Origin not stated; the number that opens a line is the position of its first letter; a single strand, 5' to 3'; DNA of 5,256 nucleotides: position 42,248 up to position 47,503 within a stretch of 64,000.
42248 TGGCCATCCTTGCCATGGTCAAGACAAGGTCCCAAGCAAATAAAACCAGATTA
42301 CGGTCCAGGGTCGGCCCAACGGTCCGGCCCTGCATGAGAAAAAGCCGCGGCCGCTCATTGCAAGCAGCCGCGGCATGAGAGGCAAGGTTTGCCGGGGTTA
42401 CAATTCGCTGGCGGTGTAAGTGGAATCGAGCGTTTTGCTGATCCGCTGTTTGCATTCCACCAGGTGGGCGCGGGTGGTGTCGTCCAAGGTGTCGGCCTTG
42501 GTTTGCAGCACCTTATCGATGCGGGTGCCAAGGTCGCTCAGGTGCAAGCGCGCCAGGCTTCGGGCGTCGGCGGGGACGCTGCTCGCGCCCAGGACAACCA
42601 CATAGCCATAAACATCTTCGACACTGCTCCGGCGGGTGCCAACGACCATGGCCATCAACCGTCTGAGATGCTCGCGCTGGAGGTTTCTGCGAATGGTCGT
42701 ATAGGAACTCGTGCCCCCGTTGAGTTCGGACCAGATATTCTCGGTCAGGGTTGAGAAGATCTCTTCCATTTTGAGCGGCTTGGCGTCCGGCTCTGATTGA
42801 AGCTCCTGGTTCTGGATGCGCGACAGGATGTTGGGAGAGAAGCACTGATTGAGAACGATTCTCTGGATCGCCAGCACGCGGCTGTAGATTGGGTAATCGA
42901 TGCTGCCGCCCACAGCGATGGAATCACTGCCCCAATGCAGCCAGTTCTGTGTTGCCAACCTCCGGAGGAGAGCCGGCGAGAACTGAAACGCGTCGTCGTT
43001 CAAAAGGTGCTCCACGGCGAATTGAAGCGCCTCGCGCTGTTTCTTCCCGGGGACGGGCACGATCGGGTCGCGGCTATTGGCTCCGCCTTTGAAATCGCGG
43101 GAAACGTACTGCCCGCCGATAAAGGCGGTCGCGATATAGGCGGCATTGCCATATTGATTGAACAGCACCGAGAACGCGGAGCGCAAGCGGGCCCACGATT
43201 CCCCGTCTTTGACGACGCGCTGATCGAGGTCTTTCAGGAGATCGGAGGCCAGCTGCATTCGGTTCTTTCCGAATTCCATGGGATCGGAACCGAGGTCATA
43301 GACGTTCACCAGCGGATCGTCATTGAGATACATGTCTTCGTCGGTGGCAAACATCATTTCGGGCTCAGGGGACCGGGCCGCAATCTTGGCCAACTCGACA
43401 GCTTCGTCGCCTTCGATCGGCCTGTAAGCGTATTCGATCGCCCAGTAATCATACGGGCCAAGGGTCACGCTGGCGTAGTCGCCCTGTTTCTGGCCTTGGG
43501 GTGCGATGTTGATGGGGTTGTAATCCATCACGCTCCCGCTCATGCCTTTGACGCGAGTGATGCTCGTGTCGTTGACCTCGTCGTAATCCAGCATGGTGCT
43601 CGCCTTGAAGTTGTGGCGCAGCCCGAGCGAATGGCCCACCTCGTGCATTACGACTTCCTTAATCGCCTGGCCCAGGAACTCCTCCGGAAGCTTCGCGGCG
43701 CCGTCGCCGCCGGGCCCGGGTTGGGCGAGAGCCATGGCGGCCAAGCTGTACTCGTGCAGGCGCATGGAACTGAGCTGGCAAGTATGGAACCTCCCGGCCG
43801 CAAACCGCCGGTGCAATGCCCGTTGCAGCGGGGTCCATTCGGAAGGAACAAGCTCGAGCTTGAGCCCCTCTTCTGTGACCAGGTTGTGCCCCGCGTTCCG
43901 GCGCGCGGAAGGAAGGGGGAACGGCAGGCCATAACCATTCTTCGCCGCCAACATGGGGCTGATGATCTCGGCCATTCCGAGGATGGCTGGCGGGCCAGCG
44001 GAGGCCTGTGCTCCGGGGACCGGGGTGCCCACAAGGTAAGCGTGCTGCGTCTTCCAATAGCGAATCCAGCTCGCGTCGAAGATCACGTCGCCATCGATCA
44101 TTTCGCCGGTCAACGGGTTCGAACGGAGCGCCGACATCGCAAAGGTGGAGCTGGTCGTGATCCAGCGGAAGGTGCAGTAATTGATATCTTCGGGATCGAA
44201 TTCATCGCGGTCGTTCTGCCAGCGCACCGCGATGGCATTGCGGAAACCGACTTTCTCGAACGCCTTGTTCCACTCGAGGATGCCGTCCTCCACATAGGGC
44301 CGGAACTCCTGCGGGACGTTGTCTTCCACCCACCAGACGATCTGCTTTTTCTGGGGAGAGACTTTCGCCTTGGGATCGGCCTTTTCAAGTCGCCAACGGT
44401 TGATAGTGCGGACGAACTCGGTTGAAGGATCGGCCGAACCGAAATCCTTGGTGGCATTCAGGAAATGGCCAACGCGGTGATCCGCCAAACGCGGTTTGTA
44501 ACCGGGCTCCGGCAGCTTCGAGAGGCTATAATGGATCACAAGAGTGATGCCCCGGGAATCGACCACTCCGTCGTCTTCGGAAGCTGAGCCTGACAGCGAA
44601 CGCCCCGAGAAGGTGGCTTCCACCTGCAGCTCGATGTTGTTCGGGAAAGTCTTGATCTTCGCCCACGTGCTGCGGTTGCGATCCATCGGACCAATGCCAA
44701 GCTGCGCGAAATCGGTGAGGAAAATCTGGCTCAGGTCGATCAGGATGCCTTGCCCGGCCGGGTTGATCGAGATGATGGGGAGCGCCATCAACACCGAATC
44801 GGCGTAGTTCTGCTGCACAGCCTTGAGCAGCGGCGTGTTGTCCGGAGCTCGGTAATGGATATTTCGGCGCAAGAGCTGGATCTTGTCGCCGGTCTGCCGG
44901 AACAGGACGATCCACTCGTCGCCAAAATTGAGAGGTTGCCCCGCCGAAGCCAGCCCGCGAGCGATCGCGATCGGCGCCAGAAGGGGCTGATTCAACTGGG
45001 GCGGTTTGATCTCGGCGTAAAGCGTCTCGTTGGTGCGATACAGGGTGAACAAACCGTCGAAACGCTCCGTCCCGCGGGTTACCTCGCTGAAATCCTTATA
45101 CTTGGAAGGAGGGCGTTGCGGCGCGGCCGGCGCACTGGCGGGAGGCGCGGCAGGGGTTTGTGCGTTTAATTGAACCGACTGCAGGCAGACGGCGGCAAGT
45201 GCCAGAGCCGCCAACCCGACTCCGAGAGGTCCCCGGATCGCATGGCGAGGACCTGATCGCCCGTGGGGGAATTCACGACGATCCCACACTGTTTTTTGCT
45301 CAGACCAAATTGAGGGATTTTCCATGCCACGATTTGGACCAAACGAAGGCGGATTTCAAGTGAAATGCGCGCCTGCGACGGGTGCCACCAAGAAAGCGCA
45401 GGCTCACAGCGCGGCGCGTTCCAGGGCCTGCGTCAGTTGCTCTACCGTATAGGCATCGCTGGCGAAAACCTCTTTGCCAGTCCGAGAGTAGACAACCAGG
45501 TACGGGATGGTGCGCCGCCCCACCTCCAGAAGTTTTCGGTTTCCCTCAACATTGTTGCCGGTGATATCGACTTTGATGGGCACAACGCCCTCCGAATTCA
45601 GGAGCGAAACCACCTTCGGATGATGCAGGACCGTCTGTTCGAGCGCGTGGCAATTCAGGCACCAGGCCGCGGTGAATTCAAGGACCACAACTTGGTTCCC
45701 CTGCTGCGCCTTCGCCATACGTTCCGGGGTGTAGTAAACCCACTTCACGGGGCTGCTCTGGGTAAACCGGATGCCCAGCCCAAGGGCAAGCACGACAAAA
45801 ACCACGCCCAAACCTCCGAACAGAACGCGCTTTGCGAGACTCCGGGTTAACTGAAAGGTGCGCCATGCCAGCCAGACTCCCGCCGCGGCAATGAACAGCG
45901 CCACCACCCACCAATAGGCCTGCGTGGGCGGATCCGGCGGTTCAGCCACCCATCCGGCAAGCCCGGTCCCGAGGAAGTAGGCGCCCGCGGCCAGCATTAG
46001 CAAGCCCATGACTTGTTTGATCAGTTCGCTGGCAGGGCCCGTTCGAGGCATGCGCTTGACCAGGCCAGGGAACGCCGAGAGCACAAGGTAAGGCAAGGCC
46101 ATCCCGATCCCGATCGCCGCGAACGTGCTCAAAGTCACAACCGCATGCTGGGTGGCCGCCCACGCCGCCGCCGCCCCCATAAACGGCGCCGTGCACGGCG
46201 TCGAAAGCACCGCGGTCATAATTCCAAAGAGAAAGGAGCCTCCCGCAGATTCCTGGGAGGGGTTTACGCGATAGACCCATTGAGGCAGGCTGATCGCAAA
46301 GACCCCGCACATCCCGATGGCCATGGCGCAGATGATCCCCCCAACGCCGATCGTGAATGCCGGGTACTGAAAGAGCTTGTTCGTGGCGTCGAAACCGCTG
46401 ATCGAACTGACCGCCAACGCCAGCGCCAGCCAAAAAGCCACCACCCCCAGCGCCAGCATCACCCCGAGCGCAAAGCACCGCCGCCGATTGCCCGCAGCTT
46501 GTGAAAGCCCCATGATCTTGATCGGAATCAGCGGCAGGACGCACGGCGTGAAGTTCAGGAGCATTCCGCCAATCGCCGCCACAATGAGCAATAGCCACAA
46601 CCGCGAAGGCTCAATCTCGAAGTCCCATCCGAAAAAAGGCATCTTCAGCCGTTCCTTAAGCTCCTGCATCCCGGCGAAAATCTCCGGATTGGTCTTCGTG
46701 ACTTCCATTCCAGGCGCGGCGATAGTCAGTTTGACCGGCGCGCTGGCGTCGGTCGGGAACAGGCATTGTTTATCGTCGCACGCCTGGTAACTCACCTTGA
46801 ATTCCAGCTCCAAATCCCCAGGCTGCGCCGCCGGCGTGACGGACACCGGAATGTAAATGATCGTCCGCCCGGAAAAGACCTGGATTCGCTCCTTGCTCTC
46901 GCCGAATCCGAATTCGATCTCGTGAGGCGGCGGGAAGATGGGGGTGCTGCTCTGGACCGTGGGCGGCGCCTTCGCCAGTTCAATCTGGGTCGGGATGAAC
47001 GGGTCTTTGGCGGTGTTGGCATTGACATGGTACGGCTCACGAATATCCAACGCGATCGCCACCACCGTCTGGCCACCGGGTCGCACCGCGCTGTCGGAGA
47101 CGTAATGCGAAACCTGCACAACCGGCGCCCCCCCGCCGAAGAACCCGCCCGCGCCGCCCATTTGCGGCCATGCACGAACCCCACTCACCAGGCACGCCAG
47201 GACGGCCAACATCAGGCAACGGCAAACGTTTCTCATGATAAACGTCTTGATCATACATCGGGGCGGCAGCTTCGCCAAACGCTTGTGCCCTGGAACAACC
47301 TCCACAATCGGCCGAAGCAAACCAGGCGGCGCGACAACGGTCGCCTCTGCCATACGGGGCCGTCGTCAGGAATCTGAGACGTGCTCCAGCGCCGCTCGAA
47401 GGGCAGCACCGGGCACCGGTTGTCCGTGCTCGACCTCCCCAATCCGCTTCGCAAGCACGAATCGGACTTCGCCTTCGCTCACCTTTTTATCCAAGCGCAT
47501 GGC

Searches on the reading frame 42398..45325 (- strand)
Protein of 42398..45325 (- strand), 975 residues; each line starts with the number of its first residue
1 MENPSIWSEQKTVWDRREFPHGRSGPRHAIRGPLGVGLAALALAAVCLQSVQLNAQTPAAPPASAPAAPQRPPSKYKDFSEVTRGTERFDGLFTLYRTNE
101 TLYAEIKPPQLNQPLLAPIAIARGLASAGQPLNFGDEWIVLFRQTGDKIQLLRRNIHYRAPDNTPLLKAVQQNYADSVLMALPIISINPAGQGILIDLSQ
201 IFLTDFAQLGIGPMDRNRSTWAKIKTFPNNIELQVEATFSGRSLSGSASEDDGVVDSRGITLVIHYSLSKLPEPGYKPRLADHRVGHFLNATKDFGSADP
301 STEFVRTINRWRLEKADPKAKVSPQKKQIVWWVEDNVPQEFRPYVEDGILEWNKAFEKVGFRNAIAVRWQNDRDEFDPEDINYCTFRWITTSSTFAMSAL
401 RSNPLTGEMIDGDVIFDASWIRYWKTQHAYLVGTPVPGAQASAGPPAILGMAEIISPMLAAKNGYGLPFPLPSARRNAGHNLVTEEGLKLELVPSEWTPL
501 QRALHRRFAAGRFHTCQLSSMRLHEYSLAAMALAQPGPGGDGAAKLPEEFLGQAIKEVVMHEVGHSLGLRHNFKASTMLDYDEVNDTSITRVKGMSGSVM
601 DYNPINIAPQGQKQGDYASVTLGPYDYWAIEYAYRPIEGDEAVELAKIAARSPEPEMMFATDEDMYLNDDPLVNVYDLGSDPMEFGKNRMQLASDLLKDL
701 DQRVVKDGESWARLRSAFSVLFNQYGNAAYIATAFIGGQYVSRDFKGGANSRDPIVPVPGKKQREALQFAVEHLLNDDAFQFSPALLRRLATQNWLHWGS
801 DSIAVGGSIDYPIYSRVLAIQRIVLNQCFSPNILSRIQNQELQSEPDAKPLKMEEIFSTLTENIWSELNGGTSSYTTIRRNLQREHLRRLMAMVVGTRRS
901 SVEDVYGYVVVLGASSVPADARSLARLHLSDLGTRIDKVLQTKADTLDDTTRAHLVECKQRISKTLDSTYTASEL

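Call 13: search_protein_families(library=pfam, proteins=[window:42398-45325:-], max_evalue=0.001)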
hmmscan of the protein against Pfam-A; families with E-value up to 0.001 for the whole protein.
window:42398-45325:- (975 aa): 3 families
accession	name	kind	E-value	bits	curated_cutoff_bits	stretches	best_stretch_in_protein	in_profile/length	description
PF16313.11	DUF4953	-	3.2e-82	276.7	24.2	1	545-869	3-314/316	Met-zincin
PF17148.9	DUF5117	-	1.4e-32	113.5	27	1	139-315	8-188/189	Domain of unknown function (DUF5117)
PF00413.30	Peptidase_M10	-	0.00053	20.3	24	1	552-579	105-133/159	Matrixin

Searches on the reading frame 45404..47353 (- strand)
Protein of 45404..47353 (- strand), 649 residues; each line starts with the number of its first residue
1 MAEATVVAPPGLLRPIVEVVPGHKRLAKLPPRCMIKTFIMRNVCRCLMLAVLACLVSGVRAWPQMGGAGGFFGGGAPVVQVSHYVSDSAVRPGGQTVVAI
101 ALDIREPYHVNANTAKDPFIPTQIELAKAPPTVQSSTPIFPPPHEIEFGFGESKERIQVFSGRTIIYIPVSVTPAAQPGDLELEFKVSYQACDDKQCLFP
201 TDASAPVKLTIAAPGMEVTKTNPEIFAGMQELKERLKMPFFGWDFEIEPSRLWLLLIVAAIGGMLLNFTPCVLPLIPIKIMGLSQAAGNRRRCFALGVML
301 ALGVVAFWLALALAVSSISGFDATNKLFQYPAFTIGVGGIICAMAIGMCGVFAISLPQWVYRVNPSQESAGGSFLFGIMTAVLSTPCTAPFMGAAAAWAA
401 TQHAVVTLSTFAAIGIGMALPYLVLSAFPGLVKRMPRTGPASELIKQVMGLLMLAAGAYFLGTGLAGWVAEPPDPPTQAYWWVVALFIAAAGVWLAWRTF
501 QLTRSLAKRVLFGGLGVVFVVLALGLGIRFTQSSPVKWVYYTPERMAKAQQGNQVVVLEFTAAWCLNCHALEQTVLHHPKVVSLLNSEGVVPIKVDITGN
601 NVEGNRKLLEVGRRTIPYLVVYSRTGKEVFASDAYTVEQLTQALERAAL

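Call 13: search_protein_families(library=pfam, proteins=[window:45404-47353:-], max_evalue=0.001)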
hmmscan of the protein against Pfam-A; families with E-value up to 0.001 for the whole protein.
window:45404-47353:- (649 aa): 6 families
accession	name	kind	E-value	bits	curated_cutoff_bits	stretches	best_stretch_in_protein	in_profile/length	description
PF02683.22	DsbD_TM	-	3.1e-24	85.9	27.1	1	253-461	2-215/219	Cytochrome C biogenesis protein transmembrane domain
PF13899.12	Thioredoxin_7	-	4e-10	40.1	27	1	538-622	2-81/83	Thioredoxin-like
PF03190.21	Thioredox_DsbH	-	3.2e-09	37.4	27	1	531-596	15-79/163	Protein of unknown function, DUF255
PF11412.14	DsbD_N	-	0.00037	20.9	25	1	92-204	16-114/119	Thiol:disulfide interchange protein DsbD, N-terminal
PF13098.12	Thioredoxin_2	-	0.00038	21.2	27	1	550-631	2-90/104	Thioredoxin-like domain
PF00085.26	Thioredoxin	-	0.00083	19.8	23.5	0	550-643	15-100/103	Thioredoxin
